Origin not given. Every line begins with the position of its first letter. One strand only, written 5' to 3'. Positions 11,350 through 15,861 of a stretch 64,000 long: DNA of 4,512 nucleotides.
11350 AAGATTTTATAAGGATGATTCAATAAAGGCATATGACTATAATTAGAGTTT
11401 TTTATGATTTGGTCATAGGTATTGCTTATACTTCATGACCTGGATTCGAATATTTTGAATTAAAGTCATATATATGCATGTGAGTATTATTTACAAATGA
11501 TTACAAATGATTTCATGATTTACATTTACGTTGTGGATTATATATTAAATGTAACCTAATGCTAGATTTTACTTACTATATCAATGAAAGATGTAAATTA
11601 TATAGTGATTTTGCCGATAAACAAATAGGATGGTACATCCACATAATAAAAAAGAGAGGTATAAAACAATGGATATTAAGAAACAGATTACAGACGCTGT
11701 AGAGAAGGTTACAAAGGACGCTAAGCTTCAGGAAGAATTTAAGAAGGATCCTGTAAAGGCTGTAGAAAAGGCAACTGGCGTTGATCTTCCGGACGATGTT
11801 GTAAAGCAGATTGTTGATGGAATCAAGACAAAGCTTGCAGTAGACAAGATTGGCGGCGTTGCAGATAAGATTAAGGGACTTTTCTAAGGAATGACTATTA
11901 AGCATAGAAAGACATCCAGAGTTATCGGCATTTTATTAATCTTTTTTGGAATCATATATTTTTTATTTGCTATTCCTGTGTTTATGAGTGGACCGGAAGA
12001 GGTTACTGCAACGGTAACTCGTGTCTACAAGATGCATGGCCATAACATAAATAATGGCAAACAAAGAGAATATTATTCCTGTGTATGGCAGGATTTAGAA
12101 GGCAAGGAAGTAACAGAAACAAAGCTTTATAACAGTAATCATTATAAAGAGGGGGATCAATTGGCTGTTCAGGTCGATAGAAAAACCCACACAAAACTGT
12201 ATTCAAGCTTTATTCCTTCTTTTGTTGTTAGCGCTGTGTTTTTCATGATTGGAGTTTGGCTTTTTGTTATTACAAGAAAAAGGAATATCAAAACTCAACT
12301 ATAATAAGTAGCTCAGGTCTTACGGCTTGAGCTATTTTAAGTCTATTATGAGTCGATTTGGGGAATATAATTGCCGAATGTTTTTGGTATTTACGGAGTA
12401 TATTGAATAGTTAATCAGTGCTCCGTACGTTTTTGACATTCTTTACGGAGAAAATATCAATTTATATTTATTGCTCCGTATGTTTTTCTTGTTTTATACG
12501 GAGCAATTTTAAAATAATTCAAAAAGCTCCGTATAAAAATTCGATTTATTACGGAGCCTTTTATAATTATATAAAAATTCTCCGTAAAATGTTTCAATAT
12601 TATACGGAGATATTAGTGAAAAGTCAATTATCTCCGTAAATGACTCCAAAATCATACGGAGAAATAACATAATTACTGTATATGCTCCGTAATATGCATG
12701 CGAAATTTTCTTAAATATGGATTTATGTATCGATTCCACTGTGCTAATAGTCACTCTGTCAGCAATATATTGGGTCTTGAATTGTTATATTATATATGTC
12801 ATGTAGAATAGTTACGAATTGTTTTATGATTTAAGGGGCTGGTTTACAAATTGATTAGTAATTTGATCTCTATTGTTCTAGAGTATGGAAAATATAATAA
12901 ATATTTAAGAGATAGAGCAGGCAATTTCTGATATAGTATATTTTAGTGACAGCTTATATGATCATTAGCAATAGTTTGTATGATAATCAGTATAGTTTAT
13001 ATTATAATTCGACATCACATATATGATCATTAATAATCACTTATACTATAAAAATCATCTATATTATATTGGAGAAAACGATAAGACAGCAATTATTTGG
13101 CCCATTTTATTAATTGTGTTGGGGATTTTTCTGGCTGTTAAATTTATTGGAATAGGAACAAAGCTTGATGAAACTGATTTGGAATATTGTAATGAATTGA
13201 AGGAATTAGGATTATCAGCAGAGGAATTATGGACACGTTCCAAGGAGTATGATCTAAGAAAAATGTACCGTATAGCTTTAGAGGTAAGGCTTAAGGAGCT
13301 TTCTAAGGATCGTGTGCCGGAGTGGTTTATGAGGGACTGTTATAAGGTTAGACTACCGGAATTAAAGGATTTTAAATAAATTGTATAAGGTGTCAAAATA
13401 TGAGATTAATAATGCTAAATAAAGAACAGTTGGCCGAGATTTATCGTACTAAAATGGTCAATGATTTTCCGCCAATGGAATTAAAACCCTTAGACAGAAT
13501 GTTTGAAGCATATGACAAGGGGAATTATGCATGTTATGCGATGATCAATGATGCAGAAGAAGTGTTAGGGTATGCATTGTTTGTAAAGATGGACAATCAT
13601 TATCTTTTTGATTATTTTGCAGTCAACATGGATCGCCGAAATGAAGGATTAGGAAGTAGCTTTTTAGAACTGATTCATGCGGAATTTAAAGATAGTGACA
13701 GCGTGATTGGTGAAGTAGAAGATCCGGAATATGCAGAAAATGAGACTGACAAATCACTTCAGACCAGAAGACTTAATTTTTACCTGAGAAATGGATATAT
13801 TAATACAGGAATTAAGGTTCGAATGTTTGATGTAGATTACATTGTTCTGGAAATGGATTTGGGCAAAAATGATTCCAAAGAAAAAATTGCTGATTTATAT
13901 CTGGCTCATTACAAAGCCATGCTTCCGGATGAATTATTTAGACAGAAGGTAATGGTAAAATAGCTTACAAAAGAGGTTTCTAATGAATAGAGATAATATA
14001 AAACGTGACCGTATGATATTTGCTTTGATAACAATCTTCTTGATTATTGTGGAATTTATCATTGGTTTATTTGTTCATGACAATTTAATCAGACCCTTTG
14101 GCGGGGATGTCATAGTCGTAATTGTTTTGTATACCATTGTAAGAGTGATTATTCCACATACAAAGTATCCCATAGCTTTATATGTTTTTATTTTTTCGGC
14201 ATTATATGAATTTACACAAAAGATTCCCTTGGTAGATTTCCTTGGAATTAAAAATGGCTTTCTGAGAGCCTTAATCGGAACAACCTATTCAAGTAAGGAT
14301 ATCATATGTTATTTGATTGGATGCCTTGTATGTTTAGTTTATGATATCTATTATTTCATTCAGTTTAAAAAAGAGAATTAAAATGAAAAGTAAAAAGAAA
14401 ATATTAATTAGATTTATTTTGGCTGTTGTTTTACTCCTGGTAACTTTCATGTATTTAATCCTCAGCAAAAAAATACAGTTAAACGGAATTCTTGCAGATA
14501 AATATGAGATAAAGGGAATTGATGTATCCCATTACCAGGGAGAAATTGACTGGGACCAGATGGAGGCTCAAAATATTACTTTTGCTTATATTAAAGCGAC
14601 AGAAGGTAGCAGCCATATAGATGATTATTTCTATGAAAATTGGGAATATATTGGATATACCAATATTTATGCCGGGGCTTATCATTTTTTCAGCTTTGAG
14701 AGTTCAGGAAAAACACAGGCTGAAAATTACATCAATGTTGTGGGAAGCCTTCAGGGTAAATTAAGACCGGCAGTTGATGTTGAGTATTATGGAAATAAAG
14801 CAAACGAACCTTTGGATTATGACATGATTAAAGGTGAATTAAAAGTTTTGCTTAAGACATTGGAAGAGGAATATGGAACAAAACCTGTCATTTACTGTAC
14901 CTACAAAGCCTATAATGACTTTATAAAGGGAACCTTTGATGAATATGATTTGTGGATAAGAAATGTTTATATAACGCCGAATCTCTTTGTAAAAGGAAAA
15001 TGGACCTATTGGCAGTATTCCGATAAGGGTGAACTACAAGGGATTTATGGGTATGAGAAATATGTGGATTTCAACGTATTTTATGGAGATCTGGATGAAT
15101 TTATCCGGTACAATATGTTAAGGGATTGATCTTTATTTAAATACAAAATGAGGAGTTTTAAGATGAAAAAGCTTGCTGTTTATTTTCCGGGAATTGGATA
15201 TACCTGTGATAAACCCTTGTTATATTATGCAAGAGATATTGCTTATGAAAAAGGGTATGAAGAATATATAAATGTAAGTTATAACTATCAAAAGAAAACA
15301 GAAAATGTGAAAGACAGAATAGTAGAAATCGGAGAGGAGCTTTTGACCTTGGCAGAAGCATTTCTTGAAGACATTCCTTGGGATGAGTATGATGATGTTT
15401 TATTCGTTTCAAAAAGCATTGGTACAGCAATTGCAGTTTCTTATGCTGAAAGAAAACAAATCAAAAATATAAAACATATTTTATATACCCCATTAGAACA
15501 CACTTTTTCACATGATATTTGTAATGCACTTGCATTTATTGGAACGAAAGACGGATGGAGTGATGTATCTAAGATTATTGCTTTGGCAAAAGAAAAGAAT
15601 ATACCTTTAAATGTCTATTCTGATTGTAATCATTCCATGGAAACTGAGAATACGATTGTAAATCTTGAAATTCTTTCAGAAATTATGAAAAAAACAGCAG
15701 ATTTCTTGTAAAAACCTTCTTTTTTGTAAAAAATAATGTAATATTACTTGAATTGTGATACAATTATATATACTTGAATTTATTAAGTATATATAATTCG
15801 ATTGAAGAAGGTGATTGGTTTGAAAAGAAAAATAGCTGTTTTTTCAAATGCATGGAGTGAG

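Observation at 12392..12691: Twelve invariant, alternately oriented TACGGAG heptamers phased every 52-53 bp in a 718-bp non-coding gap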

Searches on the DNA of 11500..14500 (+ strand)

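Call 8: search_dna_similar(query=window:11500-14500:+, collection=phages, mode=distant)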
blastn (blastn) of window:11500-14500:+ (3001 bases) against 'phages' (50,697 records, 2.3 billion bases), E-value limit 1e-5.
No match.

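Call 32: search_rna_families(source=window, start=12200, end=13100, threshold=evalue, max_evalue=10)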
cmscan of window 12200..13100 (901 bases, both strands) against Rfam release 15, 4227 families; matches with E-value up to 10: 35.
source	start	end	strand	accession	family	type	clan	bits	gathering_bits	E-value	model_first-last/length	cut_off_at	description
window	12483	12592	-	RF01579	RUF2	Gene; sRNA;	-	37.9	90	0.00052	1-154/154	no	Plasmodium RNA of unknown function RUF2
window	12498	12585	-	RF03845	mir-3327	Gene; miRNA;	-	27.5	85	0.013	1-89/89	no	mir-3327 microRNA precursor family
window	12515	12640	-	RF04312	trpB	Cis-reg;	-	27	59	0.21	1-107/107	no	trpB ncRNA motif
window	12498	12585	+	RF03845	mir-3327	Gene; miRNA;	-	25.9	85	0.033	1-89/89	no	mir-3327 microRNA precursor family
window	12468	12512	-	RF02584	KRAS_3UTR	Cis-reg;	-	24.3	49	2.8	1-49/49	no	KRAS 3' UTR cis-regulatory element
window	12475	12568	+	RF04312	trpB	Cis-reg;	-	22.8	59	1.4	1-107/107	no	trpB ncRNA motif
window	12442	12485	-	RF04352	Plastid-psbA-4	Cis-reg;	CL00153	22.2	56.8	0.43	1-61/61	no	Plastid-psbA-4 3UTR RNA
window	12372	12462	+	RF02980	freshwater-2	Cis-reg;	-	21.7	49.9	0.85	1-84/84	no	freshwater-2 RNA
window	12459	12521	-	RF00167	Purine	Cis-reg; riboswitch;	CL00123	21.6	37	1.9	1-102/102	no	Purine riboswitch aptamer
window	12525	12608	-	RF02822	Srn266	Gene; sRNA;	-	21.4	63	0.81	1-112/112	no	Streptococcus RNA 266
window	12526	12610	-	RF03585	mir-3938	Gene; miRNA;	-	20.6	94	0.24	1-88/88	no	mir-3938 microRNA precursor family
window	12565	12627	-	RF00167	Purine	Cis-reg; riboswitch;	CL00123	20.2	37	4.2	1-102/102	no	Purine riboswitch aptamer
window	12417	12519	+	RF01433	snoR137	Gene; snRNA; snoRNA; HACA-box;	-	20.1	44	0.79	1-146/146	no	small nucleolar RNA snoR137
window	12498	12587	+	RF04127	MIR8007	Gene; miRNA;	-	19.1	195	0.5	1-226/226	no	MIR8007 microRNA precursor family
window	12530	12606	-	RF03275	mir-2542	Gene; miRNA;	-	19.1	60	0.74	1-85/85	no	mir-2542 microRNA precursor family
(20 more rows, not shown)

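Call 65: search_dna_similar(query=window:12380-12700:+, collection=plasmids, mode=distant, max_evalue=0.01)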
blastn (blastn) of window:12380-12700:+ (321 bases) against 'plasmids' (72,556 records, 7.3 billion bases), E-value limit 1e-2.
Records with a match: 1; places in all: 1; records where one place covers at least 80% of the query: 0.
Best place of each record, by identity: 80-90% 1.
By first word of the organism name: Terrisporobacter 1.
By predicted mobility (MOB-suite, as given by PLSDB): non-mobilizable 1.
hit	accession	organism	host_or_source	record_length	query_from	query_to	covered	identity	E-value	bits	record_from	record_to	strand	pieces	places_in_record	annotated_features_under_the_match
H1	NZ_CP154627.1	Terrisporobacter sp. COM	cell culture,compost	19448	130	195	21%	80.9%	2e-4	55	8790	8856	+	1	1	hypothetical protein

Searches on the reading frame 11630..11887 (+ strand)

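Call 7: search_protein_families(library=pfam, proteins=[window:11630-11887:+], max_evalue=0.01)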
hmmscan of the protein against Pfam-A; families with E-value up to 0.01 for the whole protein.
window:11630-11887:+ (85 aa): 0 families

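Call 85: search_protein_families(library=ncbifam, proteins=[window:11630-11887:+], max_evalue=0.01)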
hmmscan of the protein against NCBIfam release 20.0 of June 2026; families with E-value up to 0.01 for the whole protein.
window:11630-11887:+ (85 aa): 1 family
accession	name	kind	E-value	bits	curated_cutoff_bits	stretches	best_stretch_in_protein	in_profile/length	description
TIGR03793.1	leader_NHLP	domain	0.00036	20.3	50.9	1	18-63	7-48/77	NHLP leader peptide family RiPP precursor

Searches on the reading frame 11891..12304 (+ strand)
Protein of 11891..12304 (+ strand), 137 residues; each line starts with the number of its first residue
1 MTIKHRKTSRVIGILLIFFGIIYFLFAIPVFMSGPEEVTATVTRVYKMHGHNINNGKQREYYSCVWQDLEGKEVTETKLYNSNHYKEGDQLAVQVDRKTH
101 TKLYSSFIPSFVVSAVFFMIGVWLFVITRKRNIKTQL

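Call 7: search_protein_families(library=pfam, proteins=[window:11891-12304:+], max_evalue=0.01)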
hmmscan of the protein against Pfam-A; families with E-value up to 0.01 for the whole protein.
window:11891-12304:+ (137 aa): 3 families
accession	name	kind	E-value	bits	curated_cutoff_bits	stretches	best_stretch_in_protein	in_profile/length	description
PF03137.26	OATP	-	0.00068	18.5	25.8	1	5-73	62-107/545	Organic Anion Transporter Polypeptide (OATP) family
PF20394.4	DUF6688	-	0.0023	18.1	26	0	78-130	55-106/248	DUF6688 N-terminal domain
PF13520.12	AA_permease_2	-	0.0097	15.3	27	0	4-45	215-256/427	Amino acid permease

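Call 16: find_encoding_contigs(protein=window:11891-12304:+, flank=3000, max_places=10)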
Protein window:11891-12304:+ (137 aa): no gene with exactly this product is on record in the collection.

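Call 34: find_homologous_proteins(query=window:11891-12304:+, max_evalue=0.00001)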
Query window:11891-12304:+ (137 aa): 2 proteins with E <= 0.00001 among 18 candidates.
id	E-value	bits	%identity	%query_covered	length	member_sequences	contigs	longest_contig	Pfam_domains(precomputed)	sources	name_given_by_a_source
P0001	2.1e-86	304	100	100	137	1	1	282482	-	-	-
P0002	1.1e-69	250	82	100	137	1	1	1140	-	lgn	-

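Call 35: find_encoding_contigs(protein=P0002, flank=5000)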
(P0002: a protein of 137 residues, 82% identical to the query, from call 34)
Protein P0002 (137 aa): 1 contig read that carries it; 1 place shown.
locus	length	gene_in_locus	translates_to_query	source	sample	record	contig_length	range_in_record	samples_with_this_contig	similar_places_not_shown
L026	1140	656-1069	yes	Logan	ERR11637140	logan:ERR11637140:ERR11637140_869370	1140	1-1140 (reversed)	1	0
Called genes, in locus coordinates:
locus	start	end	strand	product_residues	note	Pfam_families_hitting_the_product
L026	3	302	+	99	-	?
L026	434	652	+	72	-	-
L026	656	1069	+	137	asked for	-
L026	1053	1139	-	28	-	?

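Call 85: search_protein_families(library=ncbifam, proteins=[window:11891-12304:+], max_evalue=0.01)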
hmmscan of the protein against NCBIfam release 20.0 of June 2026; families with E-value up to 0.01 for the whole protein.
window:11891-12304:+ (137 aa): 1 family
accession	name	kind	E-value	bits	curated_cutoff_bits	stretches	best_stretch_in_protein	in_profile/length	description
NF050032.1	Rv1733c_fam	subfamily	0.007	16.3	80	0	36-126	58-148/180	Rv1733c family protein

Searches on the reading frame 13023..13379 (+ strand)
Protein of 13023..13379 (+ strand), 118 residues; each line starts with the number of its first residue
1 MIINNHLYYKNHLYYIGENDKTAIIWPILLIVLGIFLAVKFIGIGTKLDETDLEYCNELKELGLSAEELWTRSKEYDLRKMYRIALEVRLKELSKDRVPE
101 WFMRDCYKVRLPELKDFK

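Call 7: search_protein_families(library=pfam, proteins=[window:13023-13379:+], max_evalue=0.01)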
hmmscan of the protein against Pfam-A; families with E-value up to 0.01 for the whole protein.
window:13023-13379:+ (118 aa): 0 families

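Call 52: find_homologous_proteins(query=window:13023-13379:+, max_evalue=0.001)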
Query window:13023-13379:+ (118 aa): 1 proteins with E <= 0.001 among 15 candidates.
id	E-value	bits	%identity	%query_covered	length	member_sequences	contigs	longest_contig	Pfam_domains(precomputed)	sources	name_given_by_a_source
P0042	3.1e-73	262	100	100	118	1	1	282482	-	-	-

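Call 85: search_protein_families(library=ncbifam, proteins=[window:13023-13379:+], max_evalue=0.01)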
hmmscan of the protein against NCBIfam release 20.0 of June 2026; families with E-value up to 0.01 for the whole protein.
window:13023-13379:+ (118 aa): 0 families

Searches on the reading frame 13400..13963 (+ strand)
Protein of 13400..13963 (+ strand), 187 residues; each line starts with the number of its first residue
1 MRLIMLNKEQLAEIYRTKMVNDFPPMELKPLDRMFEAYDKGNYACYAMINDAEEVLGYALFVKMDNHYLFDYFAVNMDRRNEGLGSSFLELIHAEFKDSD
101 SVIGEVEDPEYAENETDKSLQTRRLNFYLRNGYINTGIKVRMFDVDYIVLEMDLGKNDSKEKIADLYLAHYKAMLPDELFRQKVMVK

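Call 7: search_protein_families(library=pfam, proteins=[window:13400-13963:+], max_evalue=0.01)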
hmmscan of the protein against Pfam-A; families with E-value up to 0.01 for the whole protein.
window:13400-13963:+ (187 aa): 2 families
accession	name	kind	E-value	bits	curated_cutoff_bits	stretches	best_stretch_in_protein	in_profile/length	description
PF13508.13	Acetyltransf_7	-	9.3e-06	26.4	27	1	45-134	5-83/84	Acetyltransferase (GNAT) domain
PF00583.31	Acetyltransf_1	-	0.00021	22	20.7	1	24-98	13-90/116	Acetyltransferase (GNAT) family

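Call 17: find_encoding_contigs(protein=window:13400-13963:+, flank=3000, max_places=10)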
Protein window:13400-13963:+ (187 aa): no gene with exactly this product is on record in the collection.

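Call 37: find_homologous_proteins(query=window:13400-13963:+, max_evalue=1e-20)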
Query window:13400-13963:+ (187 aa): 39 proteins with E <= 1e-20 among 68 candidates.
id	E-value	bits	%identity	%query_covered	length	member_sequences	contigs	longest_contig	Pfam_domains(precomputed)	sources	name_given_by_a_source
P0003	1.2e-118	411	100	100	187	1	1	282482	PF13508.14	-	-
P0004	1.3e-83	297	71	100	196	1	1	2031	-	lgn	-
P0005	2.9e-81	290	69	100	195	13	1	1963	-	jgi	-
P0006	3.1e-81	290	67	100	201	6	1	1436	-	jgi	-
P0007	4.0e-80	286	68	100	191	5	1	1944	-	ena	-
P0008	4.5e-80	286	69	100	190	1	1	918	-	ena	-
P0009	1.4e-78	281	67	100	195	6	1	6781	-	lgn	-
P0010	1.7e-78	281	69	100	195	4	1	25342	-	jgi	-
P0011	2.2e-78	280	67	100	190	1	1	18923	-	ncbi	-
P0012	2.7e-74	267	63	100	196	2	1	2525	PF13508.14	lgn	-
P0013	3.3e-72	260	63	100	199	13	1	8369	-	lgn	-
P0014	4.2e-69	250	59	100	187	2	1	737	PF13508.14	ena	-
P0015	1.3e-68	249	59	100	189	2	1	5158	PF13508.14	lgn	-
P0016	9.9e-67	242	58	100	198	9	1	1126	PF13508.14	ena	-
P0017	3.8e-65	237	57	100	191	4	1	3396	PF13508.14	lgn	-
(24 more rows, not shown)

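Call 38: find_encoding_contigs(protein=P0011, flank=6000, max_places=3)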
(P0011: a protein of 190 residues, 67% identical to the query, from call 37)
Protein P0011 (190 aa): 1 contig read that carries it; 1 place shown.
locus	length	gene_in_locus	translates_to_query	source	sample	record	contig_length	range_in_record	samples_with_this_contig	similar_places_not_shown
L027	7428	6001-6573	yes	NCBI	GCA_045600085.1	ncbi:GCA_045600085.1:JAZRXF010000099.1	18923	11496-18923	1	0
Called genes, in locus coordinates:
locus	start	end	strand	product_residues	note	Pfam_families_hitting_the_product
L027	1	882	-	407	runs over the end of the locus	PF00926:DHBP_synthase, PF00925:GTP_cyclohydro2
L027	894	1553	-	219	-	PF00677:Lum_binding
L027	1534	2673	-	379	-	PF00383:dCMP_cyt_deam_1, PF14437:MafB19-deam, PF01872:RibD_C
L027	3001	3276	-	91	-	PF06949:DUF1292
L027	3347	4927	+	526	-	PF14264:Glucos_trans_II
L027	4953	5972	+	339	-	PF04607:RelA_SpoT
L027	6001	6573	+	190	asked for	-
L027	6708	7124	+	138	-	PF05154:TM2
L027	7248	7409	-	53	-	-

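Call 39: find_encoding_contigs(protein=P0010, flank=6000, max_places=3)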
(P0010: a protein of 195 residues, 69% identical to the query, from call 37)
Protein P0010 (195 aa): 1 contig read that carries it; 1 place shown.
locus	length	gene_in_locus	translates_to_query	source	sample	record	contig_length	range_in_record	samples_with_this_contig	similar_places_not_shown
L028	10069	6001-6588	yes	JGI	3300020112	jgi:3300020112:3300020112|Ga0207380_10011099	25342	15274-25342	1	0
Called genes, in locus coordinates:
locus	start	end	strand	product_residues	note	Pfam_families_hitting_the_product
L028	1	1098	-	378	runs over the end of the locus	PF00383:dCMP_cyt_deam_1, PF14437:MafB19-deam, PF01872:RibD_C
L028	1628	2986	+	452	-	PF04773:FecR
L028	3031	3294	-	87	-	PF06949:DUF1292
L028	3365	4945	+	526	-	PF14264:Glucos_trans_II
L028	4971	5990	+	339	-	PF04607:RelA_SpoT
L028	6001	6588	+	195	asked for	-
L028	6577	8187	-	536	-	PF01564:Spermine_synth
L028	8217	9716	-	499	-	PF22848:ASD1_dom, PF06964:Alpha-L-AF_C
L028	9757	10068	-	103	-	?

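Call 53: find_encoding_contigs(protein=P0004, flank=5000, max_places=3)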
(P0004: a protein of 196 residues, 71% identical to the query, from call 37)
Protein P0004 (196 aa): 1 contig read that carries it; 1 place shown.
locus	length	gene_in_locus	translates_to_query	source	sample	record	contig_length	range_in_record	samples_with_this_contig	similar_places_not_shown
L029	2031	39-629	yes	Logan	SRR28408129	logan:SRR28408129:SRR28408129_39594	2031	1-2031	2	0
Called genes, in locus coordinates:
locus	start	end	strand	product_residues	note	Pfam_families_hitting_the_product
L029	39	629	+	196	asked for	-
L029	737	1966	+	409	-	PF01522:Polysacc_deac_1, PF18259:CBM65_1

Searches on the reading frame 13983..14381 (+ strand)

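Call 7: search_protein_families(library=pfam, proteins=[window:13983-14381:+], max_evalue=0.01)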
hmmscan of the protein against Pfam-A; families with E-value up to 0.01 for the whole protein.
window:13983-14381:+ (132 aa): 1 family
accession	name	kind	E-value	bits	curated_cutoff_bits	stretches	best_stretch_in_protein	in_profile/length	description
PF10990.13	DUF2809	-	5.6e-20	72.2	29.3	1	31-114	1-86/86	Protein of unknown function (DUF2809)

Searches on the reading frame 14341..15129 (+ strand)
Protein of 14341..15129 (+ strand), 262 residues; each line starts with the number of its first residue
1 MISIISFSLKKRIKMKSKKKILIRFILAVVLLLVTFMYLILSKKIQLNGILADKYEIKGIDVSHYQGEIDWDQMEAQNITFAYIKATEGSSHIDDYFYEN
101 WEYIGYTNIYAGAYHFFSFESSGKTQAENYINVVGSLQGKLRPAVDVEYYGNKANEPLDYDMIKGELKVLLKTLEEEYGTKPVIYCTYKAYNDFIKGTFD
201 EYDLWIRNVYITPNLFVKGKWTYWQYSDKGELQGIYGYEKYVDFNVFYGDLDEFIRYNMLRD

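Call 7: search_protein_families(library=pfam, proteins=[window:14341-15129:+], max_evalue=0.01)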
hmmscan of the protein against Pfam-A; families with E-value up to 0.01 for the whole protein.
window:14341-15129:+ (262 aa): 1 family
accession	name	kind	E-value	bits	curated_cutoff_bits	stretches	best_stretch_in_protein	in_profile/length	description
PF01183.26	Glyco_hydro_25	-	1.5e-37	130.1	27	1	60-235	1-180/180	Glycosyl hydrolases family 25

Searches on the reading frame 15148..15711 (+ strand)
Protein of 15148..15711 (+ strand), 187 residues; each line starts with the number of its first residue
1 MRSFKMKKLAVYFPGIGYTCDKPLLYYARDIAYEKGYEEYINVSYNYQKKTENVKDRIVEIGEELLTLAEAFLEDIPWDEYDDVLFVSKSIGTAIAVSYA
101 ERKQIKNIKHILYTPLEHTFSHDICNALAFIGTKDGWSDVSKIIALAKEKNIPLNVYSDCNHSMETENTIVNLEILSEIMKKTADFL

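Call 7: search_protein_families(library=pfam, proteins=[window:15148-15711:+], max_evalue=0.01)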
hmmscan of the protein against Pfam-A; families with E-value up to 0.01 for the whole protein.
window:15148-15711:+ (187 aa): 1 family
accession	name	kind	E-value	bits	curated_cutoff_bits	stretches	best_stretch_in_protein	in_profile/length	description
PF20408.4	Abhydrolase_11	-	0.0028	17.8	27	0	40-169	34-172/193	Alpha/beta hydrolase domain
